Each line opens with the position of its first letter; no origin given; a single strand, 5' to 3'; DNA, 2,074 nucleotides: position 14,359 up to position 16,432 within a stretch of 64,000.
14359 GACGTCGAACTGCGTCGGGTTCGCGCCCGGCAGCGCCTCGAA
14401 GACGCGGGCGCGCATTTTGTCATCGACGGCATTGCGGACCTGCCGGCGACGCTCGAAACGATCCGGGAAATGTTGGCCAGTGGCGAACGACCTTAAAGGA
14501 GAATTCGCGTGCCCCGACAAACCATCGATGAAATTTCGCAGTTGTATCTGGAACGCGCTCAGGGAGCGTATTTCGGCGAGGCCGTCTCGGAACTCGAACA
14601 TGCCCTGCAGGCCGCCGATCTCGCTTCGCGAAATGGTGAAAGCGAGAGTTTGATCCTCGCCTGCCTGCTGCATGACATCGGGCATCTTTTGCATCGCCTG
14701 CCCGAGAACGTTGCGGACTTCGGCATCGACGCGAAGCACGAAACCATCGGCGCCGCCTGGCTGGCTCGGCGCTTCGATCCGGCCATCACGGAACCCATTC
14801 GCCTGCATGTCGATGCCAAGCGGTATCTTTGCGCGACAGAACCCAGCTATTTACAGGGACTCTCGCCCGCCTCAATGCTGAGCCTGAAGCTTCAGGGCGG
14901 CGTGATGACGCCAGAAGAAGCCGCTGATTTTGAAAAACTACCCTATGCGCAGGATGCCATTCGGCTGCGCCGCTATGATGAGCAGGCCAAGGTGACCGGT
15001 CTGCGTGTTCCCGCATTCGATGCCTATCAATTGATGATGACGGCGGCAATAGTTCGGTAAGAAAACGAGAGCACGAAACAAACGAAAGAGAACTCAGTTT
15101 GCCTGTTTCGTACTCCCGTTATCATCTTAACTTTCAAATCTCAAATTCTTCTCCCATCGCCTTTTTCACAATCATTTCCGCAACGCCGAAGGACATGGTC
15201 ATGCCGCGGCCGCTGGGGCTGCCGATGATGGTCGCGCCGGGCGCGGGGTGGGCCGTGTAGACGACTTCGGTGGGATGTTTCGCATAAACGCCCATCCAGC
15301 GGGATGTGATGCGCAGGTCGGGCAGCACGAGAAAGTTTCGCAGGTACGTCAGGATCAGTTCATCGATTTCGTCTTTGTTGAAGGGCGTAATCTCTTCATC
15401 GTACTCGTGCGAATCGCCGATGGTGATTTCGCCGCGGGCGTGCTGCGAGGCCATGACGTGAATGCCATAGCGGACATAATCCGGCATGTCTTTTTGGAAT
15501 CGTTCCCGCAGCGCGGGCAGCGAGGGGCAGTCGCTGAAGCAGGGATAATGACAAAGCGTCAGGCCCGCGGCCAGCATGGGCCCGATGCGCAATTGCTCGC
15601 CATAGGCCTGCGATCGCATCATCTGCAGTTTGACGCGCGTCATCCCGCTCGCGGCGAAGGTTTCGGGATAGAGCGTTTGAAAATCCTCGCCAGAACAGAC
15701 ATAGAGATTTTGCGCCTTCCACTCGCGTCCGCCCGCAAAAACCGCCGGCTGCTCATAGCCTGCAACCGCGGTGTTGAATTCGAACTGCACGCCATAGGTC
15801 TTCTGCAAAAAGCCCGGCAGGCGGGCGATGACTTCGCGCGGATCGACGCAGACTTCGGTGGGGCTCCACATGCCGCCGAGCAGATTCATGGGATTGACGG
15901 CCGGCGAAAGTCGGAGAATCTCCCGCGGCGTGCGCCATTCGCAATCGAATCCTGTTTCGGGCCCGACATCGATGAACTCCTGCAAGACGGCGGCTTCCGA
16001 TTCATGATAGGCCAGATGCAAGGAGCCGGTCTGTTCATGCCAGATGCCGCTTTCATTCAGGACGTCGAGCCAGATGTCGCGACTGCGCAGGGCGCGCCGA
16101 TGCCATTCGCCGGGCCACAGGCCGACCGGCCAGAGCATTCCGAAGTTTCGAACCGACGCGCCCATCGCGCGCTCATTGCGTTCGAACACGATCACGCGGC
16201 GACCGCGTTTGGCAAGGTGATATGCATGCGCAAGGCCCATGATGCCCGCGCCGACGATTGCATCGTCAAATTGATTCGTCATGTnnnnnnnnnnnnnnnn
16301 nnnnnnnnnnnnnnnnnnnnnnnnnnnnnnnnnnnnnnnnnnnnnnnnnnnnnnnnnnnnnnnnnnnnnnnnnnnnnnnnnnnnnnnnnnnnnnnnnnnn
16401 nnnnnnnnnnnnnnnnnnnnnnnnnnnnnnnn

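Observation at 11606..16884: PhnW-less phosphonate catabolic cluster that combines hydrolytic (PhnX) and oxidative (PhnZ-like) C-P cleavage with a TIGR03364-type FAD amine oxidase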

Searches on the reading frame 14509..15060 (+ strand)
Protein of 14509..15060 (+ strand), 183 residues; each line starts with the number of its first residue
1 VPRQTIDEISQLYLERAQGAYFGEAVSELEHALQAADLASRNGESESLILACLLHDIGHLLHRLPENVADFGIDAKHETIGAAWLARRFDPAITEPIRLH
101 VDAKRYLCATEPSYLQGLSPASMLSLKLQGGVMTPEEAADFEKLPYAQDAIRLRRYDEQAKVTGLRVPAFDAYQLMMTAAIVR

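Call 4: search_protein_families(library=ncbifam, proteins=[window:14509-15057:+], max_evalue=0.001)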
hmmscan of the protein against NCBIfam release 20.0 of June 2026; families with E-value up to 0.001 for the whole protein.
seq(183 aa): 4 families
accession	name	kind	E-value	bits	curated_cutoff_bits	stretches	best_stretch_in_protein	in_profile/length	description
TIGR03276.1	Phn-HD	hypoth_equivalog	9.2e-69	230.5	214.6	1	4-179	2-177/179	phosphonate degradation HD-domain oxygenase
NF052439.1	HMPDioxPhnZ1GIM8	equivalog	7.8e-52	175.6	300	1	4-178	21-195/199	hydroxymethylphosphonate dioxygenase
NF049941.1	HyMthAminphonOxyTmpB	equivalog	1.4e-49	168.4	300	1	6-177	8-179/188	(R)-1-hydroxy-2-trimethylaminoethylphosphonate oxygenase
TIGR00277.1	HDIG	domain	0.00013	21.8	27.6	1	32-98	13-79/84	HDIG domain-containing metalloprotein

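Call 5: search_protein_families(library=pfam, proteins=[window:14509-15057:+], max_evalue=0.001)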
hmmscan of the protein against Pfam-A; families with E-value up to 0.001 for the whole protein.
seq(183 aa): 1 family
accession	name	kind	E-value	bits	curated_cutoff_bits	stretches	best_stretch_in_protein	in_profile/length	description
PF01966.28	HD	-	5.6e-08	33.5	22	1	30-103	3-88/116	HD domain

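Call 6: find_encoding_contigs(protein=window:14509-15060:+, flank=10000, max_places=6)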
Protein window:14509-15060:+ (183 aa): 5 contigs read that carry it; 4 places shown.
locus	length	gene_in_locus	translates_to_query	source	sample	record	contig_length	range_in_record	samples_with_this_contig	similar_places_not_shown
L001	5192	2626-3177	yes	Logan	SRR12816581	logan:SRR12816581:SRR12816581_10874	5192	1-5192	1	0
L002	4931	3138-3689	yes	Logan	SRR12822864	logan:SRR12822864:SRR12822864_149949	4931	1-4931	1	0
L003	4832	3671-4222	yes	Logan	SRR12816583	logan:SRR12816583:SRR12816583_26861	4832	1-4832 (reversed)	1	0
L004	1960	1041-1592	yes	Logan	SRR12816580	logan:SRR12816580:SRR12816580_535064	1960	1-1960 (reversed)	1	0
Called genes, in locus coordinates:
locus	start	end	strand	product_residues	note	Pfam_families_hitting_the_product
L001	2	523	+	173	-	?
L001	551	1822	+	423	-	PF07690:MFS_1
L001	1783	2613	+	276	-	PF00702:Hydrolase, PF13419:HAD_2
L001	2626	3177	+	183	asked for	PF01966:HD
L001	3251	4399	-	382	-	PF00890:FAD_binding_2 (weak), PF01266:DAO, PF13450:NAD_binding_8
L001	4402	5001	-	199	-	-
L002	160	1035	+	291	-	PF13444:Acetyltransf_5, PF21926:FeeM (weak)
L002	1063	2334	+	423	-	PF07690:MFS_1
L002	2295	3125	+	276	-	PF00702:Hydrolase, PF13419:HAD_2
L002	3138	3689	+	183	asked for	PF01966:HD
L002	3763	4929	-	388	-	?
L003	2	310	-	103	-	?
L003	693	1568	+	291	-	PF13444:Acetyltransf_5, PF21926:FeeM (weak)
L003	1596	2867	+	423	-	PF07690:MFS_1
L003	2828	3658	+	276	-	PF00702:Hydrolase, PF13419:HAD_2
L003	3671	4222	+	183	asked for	PF01966:HD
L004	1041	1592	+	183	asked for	PF01966:HD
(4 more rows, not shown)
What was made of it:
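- Checked: They are the OlsB-like GNAT 11606-12406 (+; alternative ATG at 11531, used by gene callers on identical contigs, call 6), MFS 12431-13705 (+), PhnX 13666-14496 (+), HD/PhnZ-like 14509-15060 (+), FAD oxidoreductase 15134-16282 (-) and the 199-aa membrane protein 16285-16884 (-). The same six-gene arrangement is found on four independent short metagenome contigs (call 6).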

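Call 48: search_solved_structures(query=window:14509-15060:+, max_evalue=0.001, show_alignments=3)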
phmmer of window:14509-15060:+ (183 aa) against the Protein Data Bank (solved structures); distinct sequences matched with E-value up to 0.001: 4.
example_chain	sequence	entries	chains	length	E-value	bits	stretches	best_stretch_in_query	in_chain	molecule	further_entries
6npa_A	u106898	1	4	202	1.4e-35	125.7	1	7-173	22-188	TmpB, (R)-1-hydroxy-2-trimethylaminoethylphosphonate oxygenase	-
4mlm_A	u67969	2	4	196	7.9e-30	107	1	14-178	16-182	Predicted HD phosphohydrolase PhnZ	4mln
4n71_A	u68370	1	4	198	8.1e-30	107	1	14-178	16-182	Predicted HD phosphohydrolase PhnZ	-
4n6w_A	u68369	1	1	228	1.3e-29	106.4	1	14-178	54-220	Predicted HD phosphohydrolase PhnZ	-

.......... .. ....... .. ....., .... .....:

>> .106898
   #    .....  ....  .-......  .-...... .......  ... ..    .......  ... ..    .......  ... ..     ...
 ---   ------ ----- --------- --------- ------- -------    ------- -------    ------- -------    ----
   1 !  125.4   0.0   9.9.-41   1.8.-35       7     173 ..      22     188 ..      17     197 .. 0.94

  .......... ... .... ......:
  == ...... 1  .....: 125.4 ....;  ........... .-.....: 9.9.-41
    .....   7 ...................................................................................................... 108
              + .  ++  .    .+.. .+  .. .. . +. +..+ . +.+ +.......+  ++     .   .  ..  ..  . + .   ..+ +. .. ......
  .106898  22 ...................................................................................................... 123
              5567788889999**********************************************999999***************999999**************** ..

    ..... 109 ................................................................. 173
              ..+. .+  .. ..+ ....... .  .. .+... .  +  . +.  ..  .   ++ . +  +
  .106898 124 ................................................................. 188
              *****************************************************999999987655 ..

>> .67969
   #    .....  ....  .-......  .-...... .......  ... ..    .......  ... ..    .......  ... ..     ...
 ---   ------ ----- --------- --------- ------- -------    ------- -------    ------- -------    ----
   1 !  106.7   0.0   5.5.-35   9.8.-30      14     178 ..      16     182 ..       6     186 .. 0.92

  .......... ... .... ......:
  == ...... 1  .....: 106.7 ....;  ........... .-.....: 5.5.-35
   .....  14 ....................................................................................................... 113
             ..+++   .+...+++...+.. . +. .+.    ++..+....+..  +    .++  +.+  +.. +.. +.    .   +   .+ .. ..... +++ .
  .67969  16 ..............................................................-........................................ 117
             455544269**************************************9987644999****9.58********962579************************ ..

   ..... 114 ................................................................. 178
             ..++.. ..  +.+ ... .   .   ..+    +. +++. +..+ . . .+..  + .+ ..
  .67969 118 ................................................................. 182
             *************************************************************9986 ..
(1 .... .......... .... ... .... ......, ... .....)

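Call 67: find_homologous_proteins(query=window:14509-15060:+, max_evalue=1e-20)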
Query window:14509-15060:+ (183 aa): 7079 proteins with E <= 1e-20 among 7248 candidates; the best 120 are listed.
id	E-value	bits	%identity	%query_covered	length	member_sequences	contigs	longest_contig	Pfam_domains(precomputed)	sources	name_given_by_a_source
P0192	7.1e-115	399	100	100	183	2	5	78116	PF01966.29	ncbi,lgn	-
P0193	4.5e-71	256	66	97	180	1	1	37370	PF01966.29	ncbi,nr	ncbi:MAG: HD domain-containing protein [Blastocatellia bacterium]|nr:HD domain-containing protein [B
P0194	5.6e-67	243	65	96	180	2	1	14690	PF01966.29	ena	-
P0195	1.5e-64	235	62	92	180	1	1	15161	PF01966.29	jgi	jgi:gamma-butyrobetaine dioxygenase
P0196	4.5e-63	230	61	95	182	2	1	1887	PF01966.29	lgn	-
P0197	6.0e-63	230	58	97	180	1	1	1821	PF01966.29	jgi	jgi:gamma-butyrobetaine dioxygenase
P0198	3.5e-62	227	62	96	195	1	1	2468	-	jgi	jgi:phosphonate degradation associated HDIG domain protein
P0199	4.5e-62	227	58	97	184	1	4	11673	PF01966.29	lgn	-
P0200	5.5e-62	226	58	97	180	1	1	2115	PF01966.29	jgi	jgi:[1-hydroxy-2-(trimethylamino)ethyl]phosphonate dioxygenase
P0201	7.5e-62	226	60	93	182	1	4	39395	PF01966.29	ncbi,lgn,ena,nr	ncbi:MAG: HD domain-containing protein [Planctomycetota bacterium]|nr:MAG: HD domain-containing prot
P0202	4.1e-61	224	57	95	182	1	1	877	PF01966.29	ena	-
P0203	4.7e-61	223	59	96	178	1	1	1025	PF01966.29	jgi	-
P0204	5.6e-61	223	59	97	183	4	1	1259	-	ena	-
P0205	7.3e-61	223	59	96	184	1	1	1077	PF01966.29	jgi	jgi:[1-hydroxy-2-(trimethylamino)ethyl]phosphonate dioxygenase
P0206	8.1e-61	223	59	93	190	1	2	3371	PF01966.29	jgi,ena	-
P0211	1.0e-60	222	59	96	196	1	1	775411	PF01966.29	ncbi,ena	-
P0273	1.8e-58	215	57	96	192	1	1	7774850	PF01966.29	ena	-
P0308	8.7e-58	213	56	98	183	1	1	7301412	PF01966.29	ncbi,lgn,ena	-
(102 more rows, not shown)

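Call 68: find_encoding_contigs(protein=P0211, flank=7000, max_places=1)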
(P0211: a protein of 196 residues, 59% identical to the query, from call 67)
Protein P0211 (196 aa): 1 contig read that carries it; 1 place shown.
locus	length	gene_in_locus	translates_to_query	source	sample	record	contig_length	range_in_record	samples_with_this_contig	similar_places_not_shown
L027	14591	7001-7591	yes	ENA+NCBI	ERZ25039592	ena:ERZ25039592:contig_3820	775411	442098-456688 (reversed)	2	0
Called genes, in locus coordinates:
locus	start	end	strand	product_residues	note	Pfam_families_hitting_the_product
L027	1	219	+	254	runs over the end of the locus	PF00106:adh_short, PF01370:Epimerase, PF08659:KR, PF23441:SDR (weak), PF13561:adh_short_C2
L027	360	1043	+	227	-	PF00849:PseudoU_synth_2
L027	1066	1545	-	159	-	PF03449:GreA_GreB_N, PF01272:GreA_GreB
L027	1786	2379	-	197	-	-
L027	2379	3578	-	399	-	-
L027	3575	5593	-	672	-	PF08534:Redoxin, PF00578:AhpC-TSA, PF14376:Haem_bd (faint), PF16561:AMPK1_CBM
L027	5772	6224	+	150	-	PF12680:SnoaL_2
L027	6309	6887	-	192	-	PF02525:Flavodoxin_2, PF03358:FMN_red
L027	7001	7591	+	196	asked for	PF01966:HD (faint)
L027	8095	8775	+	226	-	PF07589:PEP_exosort_dom (weak)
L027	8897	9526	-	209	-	-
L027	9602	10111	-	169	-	PF13664:DUF4149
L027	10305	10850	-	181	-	-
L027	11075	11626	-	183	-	PF00081:Sod_Fe_N, PF02777:Sod_Fe_C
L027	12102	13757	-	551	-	-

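Call 69: find_encoding_contigs(protein=P0273, flank=7000, max_places=1)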
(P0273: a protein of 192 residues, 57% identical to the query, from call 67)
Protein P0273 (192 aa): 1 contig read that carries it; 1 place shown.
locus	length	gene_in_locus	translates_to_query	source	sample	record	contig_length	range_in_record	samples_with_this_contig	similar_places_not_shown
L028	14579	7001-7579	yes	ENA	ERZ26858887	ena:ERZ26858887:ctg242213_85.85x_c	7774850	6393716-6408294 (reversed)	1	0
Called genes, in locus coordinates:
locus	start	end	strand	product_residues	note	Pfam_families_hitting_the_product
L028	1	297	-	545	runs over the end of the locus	PF02113:Peptidase_S13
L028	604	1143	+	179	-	PF13211:DUF4019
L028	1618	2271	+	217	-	PF13432:TPR_16, PF00515:TPR_1, PF07719:TPR_2 (weak), PF13424:TPR_12, PF13432:TPR_16, PF14559:TPR_19, PF00515:TPR_1 (weak), PF07719:TPR_2 (weak), +8 more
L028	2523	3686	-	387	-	PF05982:Sbt_1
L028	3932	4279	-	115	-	-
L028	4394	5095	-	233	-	PF00149:Metallophos, PF12850:Metallophos_2 (faint)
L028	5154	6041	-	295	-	PF00753:Lactamase_B (faint), PF12706:Lactamase_B_2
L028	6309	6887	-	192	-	PF02525:Flavodoxin_2, PF03358:FMN_red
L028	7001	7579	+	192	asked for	PF01966:HD (faint)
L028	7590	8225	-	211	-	-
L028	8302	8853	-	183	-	PF13664:DUF4149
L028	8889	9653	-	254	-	PF00106:adh_short, PF08659:KR, PF23441:SDR, PF13460:NAD_binding_10 (faint), PF13561:adh_short_C2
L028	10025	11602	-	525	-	-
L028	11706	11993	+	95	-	-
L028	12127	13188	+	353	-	PF04536:TPM_phosphatase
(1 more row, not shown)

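Call 70: find_encoding_contigs(protein=P0308, flank=7000, max_places=1)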
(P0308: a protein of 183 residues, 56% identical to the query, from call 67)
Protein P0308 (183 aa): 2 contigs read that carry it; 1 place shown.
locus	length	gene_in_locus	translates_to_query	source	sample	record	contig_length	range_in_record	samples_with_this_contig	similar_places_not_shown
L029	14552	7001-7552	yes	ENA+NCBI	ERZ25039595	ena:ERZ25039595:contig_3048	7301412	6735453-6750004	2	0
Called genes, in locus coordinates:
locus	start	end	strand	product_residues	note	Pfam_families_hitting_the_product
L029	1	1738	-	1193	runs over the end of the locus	PF01869:BcrAD_BadFG, PF09989:DUF2229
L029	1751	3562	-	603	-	-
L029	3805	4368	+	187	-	PF00070:Pyr_redox (faint), PF00890:FAD_binding_2, PF01266:DAO, PF13450:NAD_binding_8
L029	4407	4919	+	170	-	PF01266:DAO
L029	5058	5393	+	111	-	-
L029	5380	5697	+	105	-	-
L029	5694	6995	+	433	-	PF07690:MFS_1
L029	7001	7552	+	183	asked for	PF01966:HD (weak)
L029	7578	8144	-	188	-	PF03891:DUF333 (faint)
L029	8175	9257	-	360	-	PF02615:Ldh_2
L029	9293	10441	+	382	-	PF03453:MoeA_N, PF00994:MoCF_biosynth, PF03454:MoeA_C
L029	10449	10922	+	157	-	PF01967:MoaC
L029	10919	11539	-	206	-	-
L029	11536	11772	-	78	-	-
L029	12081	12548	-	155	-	-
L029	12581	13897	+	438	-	PF00709:Adenylsucc_synt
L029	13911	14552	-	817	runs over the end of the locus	PF00133:tRNA-synt_1, PF09334:tRNA-synt_1g, PF13603:tRNA-synt_1_2, PF00133:tRNA-synt_1, PF09334:tRNA-synt_1g, PF08264:Anticodon_1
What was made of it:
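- Tried and rejected: Three long-contig look-ups of PhnZ homologues (calls 68-70).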

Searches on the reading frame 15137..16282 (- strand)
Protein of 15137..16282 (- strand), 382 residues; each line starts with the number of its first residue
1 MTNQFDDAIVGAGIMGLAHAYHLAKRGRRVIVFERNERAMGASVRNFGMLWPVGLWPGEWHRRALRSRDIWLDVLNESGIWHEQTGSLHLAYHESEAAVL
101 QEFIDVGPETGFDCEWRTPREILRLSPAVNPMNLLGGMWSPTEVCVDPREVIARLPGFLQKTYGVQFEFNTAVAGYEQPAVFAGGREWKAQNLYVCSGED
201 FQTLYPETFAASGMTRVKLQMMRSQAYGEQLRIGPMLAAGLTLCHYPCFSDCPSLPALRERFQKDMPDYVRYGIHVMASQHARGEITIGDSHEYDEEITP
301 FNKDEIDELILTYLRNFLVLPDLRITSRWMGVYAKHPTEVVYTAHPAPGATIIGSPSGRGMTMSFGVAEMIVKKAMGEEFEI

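Call 4: search_protein_families(library=ncbifam, proteins=[window:15137-16282:-], max_evalue=0.001)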
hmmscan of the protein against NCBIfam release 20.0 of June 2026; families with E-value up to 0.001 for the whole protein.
seq(382 aa): 35 families (the best 25 are shown)
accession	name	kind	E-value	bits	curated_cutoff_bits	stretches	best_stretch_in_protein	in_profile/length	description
TIGR03364.1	HpnW_proposed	hypoth_equivalog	1.3e-124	415.9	285.1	1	8-369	4-364/365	TIGR03364 family FAD-dependent oxidoreductase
TIGR02352.1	thiamin_ThiO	equivalog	3.2e-24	85.7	250.8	1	8-227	2-228/351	glycine oxidase ThiO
TIGR03197.1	MnmC_Cterm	equivalog_domain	3.1e-13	49.6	174.2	1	8-220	3-220/400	FAD-dependent 5-carboxymethylaminomethyl-2-thiouridine(34) oxidoreductase MnmC1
NF001933.0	PRK00711.1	subfamily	4.8e-11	42.3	383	1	9-50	5-47/429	D-amino acid dehydrogenase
NF002480.1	PRK01747.1-1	equivalog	1e-10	40.7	540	1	6-211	250-462/645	bifunctional tRNA (5-methylaminomethyl-2-thiouridine)(34)-methyltransferase MnmC2/FAD-dependent 5-carboxymethylaminomethyl-2-thiouridine(34)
NF008425.0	PRK11259.1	equivalog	1.8e-09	37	257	1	2-219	2-223/377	N-methyl-L-tryptophan oxidase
NF008726.1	PRK11728.1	equivalog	2.9e-09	36.2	299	1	8-198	4-199/389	L-2-hydroxyglutarate oxidase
NF050086.1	pipecolate_AmaA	exception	1.2e-08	34.1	600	1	4-56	25-76/425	L-pipecolate oxidase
NF008313.0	PRK11101.1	equivalog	2e-08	33.3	425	1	7-149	11-151/548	anaerobic glycerol-3-phosphate dehydrogenase subunit A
NF009074.0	PRK12409.1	equivalog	3e-08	33.2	494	1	8-50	5-48/410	D-amino acid dehydrogenase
NF005560.0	PRK07233.1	equivalog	6.4e-08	31.8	252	1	8-39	4-35/435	hypothetical protein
TIGR01377.1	soxA_mon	subfamily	1.2e-07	30.8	479.65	1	5-94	1-92/381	amino oxidase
TIGR01373.1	soxB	subfamily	4e-07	29.2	529.45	1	4-130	30-159/407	sarcosine oxidase subunit beta family protein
NF033460.1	glycerol3P_ox_II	equivalog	1.4e-06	27.7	460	1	5-174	2-176/361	type 2 glycerol-3-phosphate oxidase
NF002481.1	PRK01747.1-2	equivalog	1.3e-05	24.3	600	1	8-53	242-288/611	bifunctional tRNA (5-methylaminomethyl-2-thiouridine)(34)-methyltransferase MnmC2/FAD-dependent 5-carboxymethylaminomethyl-2-thiouridine(34)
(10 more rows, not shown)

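Call 5: search_protein_families(library=pfam, proteins=[window:15137-16282:-], max_evalue=0.001)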
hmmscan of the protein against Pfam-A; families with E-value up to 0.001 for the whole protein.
seq(382 aa): 3 families
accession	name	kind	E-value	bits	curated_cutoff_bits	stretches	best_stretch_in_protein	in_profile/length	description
PF01266.30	DAO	-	7.6e-44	151.1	27.9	1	8-372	3-351/353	FAD dependent oxidoreductase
PF13450.12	NAD_binding_8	-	2.8e-08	34.4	21.9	1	9-41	1-33/68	NAD(P)-binding Rossmann-like domain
PF00890.30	FAD_binding_2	-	1.3e-05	25.1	20.4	1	8-54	3-49/414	FAD binding domain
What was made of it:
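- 15134..16282 (-): PbfD (TIGR03364) FAD-dependent aminoalkylphosphonate oxidase, of the PbfD2 type. TIGR03364 415.9 bits, cut-off 285.1; DAO PF01266 151 bits (calls 4, 5).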
